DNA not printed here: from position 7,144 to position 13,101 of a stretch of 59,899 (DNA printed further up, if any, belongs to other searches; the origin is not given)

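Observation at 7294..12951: Single-polypeptide FAAL-ACP-C-FkbH-PCP starter predicted to build an O-acyl-glycerate cap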

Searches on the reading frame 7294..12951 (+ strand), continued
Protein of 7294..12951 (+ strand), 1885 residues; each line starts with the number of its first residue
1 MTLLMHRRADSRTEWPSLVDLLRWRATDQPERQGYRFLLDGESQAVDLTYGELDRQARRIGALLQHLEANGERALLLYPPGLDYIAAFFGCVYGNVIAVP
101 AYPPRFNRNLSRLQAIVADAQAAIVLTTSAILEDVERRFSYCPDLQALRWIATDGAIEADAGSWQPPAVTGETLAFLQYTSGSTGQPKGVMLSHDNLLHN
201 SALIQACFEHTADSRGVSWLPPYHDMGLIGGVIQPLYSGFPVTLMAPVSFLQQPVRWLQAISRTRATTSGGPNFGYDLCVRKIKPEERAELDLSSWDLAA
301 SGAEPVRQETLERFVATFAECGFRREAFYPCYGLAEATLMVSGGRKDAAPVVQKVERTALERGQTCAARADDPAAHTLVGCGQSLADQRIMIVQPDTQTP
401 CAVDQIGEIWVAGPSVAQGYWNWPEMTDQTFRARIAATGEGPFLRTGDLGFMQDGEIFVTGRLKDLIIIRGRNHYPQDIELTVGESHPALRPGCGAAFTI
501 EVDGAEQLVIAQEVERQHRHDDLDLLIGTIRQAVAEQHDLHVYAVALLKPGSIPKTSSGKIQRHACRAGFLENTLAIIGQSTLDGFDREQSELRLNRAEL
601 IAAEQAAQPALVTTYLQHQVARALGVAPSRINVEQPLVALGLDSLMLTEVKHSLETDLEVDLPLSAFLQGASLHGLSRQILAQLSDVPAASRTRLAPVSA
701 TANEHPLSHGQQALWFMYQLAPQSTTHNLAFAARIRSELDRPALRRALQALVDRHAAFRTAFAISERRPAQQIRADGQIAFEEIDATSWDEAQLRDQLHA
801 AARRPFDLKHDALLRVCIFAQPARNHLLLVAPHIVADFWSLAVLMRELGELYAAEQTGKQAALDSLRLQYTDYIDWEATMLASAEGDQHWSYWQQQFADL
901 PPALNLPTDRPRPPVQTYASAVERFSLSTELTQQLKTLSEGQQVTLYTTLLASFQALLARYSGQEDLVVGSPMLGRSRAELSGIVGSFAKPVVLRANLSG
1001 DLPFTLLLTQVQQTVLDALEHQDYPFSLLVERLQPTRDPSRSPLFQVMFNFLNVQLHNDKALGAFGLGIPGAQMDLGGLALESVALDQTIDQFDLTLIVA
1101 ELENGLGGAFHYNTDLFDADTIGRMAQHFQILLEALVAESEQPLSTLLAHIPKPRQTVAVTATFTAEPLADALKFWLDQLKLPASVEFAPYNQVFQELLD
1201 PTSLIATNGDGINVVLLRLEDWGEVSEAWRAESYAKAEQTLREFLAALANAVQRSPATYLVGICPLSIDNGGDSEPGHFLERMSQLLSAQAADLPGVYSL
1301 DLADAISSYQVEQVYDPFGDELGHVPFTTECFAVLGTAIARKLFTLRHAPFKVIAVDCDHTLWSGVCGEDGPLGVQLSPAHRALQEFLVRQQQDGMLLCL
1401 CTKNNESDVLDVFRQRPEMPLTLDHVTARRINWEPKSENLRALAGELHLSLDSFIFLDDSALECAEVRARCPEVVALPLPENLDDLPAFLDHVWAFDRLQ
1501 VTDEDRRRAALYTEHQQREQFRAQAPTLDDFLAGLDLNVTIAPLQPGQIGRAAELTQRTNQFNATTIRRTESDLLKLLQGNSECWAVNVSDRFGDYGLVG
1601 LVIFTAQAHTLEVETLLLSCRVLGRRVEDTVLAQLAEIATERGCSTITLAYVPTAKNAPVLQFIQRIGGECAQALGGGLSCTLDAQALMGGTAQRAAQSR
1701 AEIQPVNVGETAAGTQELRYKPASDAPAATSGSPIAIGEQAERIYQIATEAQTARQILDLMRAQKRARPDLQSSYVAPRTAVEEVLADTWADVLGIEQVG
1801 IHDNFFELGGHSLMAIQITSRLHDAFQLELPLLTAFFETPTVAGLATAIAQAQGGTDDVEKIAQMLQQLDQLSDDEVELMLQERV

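Call 41: search_protein_families(library=pfam, proteins=[L004:15610-23010:+, L004:9367-9702:-, L004:6735-7850:+, L004:5632-6711:+, L004:7876-8754:+], max_evalue=0.01)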
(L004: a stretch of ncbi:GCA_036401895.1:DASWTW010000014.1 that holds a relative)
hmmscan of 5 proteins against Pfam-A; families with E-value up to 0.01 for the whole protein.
L004:15610-23010:+ (2466 aa): 9 families
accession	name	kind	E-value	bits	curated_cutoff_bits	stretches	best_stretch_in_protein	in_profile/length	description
PF00668.25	Condensation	-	4.5e-291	965.6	30.6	3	447-894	3-456/456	Condensation domain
PF00501.34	AMP-binding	-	1.9e-93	313.8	29.9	1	914-1276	1-384/384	AMP-binding enzyme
PF00550.31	PP-binding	-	3.5e-12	46.8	20.8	1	1477-1538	2-66/67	Phosphopantetheine attachment site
PF13193.12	AMP-binding_C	-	7.7e-12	46.4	24.5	2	1335-1371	1-38/76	AMP-binding enzyme C-terminal domain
PF13692.12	Glyco_trans_1_4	-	1.2e-11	45.4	27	1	245-309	48-118/142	Glycosyl transferases group 1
PF00534.26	Glycos_transf_1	-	6.5e-11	42.5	26.4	1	249-306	72-130/172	Glycosyl transferases group 1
PF13439.12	Glyco_transf_4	-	2e-10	41.4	28.5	1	16-184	2-163/170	Glycosyltransferase Family 4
PF20706.3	GT4-conflict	-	2.1e-07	30.7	26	1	259-357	273-360/385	Family 4 Glycosyltransferase in conflict systems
PF13579.12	Glyco_trans_4_4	-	3.4e-07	31.2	29.7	1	16-182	1-152/158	Glycosyl transferase 4-like domain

L004:9367-9702:- (111 aa): 2 families
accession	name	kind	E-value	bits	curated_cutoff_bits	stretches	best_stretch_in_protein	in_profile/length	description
PF05239.21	PRC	-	0.0038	17.6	21.2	0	7-26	10-29/78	PRC-barrel domain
PF09939.14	DUF2171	-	0.004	17.9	25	0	58-81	40-63/64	Uncharacterized protein conserved in bacteria (DUF2171)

L004:6735-7850:+ (371 aa): 6 families
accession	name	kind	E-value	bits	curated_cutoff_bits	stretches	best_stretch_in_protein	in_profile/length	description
PF00534.26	Glycos_transf_1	-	3.1e-22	79.4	26.4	1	180-315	15-155/172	Glycosyl transferases group 1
PF13692.12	Glyco_trans_1_4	-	5.1e-17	62.9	27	1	183-315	4-139/142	Glycosyl transferases group 1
PF13439.12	Glyco_transf_4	-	7e-16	59.2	28.5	1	18-130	1-112/170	Glycosyltransferase Family 4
PF13579.12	Glyco_trans_4_4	-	2.7e-12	47.8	29.7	1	19-129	1-109/158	Glycosyl transferase 4-like domain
PF20706.3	GT4-conflict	-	0.0029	17.1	26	0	246-320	274-344/385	Family 4 Glycosyltransferase in conflict systems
PF13524.12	Glyco_trans_1_2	-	0.0031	17.9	25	1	205-322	13-120/144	Glycosyl transferase-like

L004:5632-6711:+ (359 aa): 1 family
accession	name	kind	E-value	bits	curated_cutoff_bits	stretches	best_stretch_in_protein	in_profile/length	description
PF14399.12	BtrH_N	-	9.3e-06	26.3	29.7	1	17-141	2-134/134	Butirosin biosynthesis protein H, N-terminal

L004:7876-8754:+ (292 aa): 0 families

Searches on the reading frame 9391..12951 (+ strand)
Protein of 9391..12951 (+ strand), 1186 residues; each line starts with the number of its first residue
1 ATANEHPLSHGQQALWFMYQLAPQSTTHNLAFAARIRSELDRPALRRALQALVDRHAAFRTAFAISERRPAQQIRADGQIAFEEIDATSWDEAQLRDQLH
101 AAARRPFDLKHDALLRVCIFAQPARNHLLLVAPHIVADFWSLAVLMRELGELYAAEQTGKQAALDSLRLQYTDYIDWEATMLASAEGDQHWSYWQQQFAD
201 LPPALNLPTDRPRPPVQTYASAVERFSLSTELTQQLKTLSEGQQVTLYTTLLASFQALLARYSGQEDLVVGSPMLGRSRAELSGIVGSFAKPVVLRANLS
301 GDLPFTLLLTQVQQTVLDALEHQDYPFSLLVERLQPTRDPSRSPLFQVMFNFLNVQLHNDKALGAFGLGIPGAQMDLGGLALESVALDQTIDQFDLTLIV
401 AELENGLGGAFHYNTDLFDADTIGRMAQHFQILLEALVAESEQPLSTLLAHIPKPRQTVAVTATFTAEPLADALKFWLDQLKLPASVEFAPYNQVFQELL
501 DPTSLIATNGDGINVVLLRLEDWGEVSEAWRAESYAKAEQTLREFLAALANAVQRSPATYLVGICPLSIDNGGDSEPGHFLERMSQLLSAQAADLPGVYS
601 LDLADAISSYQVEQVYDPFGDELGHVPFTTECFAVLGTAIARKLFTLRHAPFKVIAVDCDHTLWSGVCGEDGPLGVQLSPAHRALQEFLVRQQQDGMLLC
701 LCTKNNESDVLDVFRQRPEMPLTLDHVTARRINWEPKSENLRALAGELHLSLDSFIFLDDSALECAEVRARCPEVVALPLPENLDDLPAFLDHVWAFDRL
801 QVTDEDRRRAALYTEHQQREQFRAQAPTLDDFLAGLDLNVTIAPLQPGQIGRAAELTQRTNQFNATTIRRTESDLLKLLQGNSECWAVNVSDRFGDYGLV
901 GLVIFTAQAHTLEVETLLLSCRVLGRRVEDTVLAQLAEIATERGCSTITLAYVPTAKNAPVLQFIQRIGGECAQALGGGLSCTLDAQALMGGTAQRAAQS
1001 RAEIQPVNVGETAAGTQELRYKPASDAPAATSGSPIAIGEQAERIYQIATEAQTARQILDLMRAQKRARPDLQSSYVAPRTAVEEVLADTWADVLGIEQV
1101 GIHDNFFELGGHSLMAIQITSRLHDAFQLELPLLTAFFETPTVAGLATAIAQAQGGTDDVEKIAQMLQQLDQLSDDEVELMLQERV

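Call 19: find_homologous_proteins(query=window:9391-12951:+, max_evalue=1e-30)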
Query window:9391-12951:+ (1186 aa): 3445 proteins with E <= 1e-30 among 8000 candidates; the best 120 are listed.
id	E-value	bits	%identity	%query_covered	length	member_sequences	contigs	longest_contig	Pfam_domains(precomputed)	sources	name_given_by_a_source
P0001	0.0e+0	2648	100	100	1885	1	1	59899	PF00668.26,PF00550.32,PF00501.35,PF23024.2,PF23297.2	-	-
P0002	0.0e+0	1967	74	100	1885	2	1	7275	PF00668.26,PF00550.32,PF00501.35,PF24919.1,PF23024.2,PF23297.2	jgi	jgi:FkbH-like protein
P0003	0.0e+0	1455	57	100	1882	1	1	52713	PF00668.26,PF00550.32,PF00501.35,PF24919.1,PF23024.2,PF23297.2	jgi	jgi:FkbH-like protein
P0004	0.0e+0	1339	55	100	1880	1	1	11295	PF00668.26,PF00550.32,PF00501.35,PF23024.2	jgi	jgi:FkbH-like protein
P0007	0.0e+0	1284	52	99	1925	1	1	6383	PF00668.26,PF00550.32,PF00501.35,PF23024.2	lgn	-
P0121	0.0e+0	1250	45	97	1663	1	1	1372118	PF00668.26,PF00550.32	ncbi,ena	-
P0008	0.0e+0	1248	48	100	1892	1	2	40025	PF00668.26,PF00550.32,PF00501.35,PF24919.1,PF23024.2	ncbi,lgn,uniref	ncbi:HAD-IIIC family phosphatase [Nostoc sp. CCY 9925]|uniref:HAD-IIIC family phosphatase n=1 Tax=No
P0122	0.0e+0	1244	51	99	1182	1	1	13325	PF00668.26,PF00550.32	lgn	-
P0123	0.0e+0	1186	45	53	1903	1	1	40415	PF00668.26,PF00550.32,PF05050.20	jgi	jgi:FkbH-like protein/FkbM family methyltransferase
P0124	0.0e+0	1112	51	61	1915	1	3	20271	PF00668.26,PF00550.32,PF00501.35,PF13193.13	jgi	-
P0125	0.0e+0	1038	43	98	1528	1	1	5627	PF00668.26,PF00550.32,PF13193.13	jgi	jgi:FkbH-like protein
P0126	0.0e+0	1035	46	58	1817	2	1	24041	PF00668.26,PF00550.32,PF00501.35,PF13193.13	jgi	jgi:amino acid adenylation domain-containing protein/FkbH-like protein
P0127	5.6e-297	1006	48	59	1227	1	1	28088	PF00668.26,PF00550.32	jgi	jgi:FkbH-like protein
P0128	8.9e-296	1002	48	59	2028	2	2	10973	PF07238.20,PF00668.26,PF00550.32,PF00501.35,PF13193.13,PF00975.27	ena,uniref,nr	uniref:HAD-superfamily phosphatase, subfamily IIIC/FkbH-like domain-containing protein/amino acid ad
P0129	3.0e-295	1001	45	97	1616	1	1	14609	PF00668.26,PF16363.12,PF00550.32,PF01073.26,PF07993.19,PF01370.28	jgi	jgi:thioester reductase-like protein/FkbH-like protein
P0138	2.6e-261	888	47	55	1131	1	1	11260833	PF00668.26,PF00550.32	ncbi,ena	-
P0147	2.0e-254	865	41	99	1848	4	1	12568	PF00668.26,PF00550.32,PF00501.35,PF23024.2,PF23297.2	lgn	-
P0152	5.6e-248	844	39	100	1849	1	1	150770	PF00668.26,PF00550.32,PF00501.35,PF23024.2,PF23297.2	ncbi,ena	-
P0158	2.6e-245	835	40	97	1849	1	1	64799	PF00668.26,PF00550.32,PF00501.35,PF23024.2,PF23297.2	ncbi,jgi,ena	-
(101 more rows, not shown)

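Call 21: list_cluster_members(proteins=[P0152, P0158, P0121, P0138, P0147, P0043, P0056, P0002, P0003, P0004])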
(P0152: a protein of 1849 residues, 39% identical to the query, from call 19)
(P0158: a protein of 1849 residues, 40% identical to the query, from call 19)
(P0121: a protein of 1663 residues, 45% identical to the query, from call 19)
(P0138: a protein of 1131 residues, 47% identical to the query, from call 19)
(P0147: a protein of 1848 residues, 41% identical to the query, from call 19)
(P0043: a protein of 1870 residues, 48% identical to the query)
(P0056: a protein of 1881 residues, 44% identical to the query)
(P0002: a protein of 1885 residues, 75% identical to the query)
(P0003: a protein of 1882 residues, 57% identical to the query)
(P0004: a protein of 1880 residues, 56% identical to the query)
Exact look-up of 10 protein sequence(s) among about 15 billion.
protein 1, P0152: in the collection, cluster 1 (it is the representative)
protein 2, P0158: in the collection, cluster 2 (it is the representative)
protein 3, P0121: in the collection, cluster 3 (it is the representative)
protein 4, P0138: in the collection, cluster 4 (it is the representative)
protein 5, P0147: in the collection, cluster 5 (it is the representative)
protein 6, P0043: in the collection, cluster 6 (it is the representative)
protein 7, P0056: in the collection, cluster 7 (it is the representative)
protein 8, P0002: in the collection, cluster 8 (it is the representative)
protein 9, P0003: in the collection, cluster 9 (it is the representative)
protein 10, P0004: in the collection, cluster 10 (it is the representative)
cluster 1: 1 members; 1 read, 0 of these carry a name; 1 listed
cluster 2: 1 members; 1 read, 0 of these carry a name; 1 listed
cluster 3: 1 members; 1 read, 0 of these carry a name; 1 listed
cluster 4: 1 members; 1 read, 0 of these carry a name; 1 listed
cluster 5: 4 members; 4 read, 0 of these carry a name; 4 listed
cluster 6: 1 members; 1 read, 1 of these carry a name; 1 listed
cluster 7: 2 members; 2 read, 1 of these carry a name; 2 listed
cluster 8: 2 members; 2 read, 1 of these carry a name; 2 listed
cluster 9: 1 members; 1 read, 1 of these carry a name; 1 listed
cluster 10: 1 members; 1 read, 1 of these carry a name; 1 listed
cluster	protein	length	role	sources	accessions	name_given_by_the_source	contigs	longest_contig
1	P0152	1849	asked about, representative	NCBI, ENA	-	-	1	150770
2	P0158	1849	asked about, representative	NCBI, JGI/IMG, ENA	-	-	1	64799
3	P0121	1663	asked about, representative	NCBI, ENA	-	-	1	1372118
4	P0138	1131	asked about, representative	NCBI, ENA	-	-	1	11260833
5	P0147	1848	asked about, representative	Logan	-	-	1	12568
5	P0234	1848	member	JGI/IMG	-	-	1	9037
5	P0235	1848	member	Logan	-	-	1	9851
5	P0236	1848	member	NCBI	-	-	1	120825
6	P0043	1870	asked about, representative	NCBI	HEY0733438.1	MAG TPA: HAD-IIIC family phosphatase [Herpetosiphonaceae bacterium]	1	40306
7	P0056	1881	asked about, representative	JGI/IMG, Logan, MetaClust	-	\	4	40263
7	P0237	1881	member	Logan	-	-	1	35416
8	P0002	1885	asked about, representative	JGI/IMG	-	FkbH-like protein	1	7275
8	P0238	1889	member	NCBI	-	-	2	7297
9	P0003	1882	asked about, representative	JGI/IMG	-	FkbH-like protein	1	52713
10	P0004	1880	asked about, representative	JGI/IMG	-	FkbH-like protein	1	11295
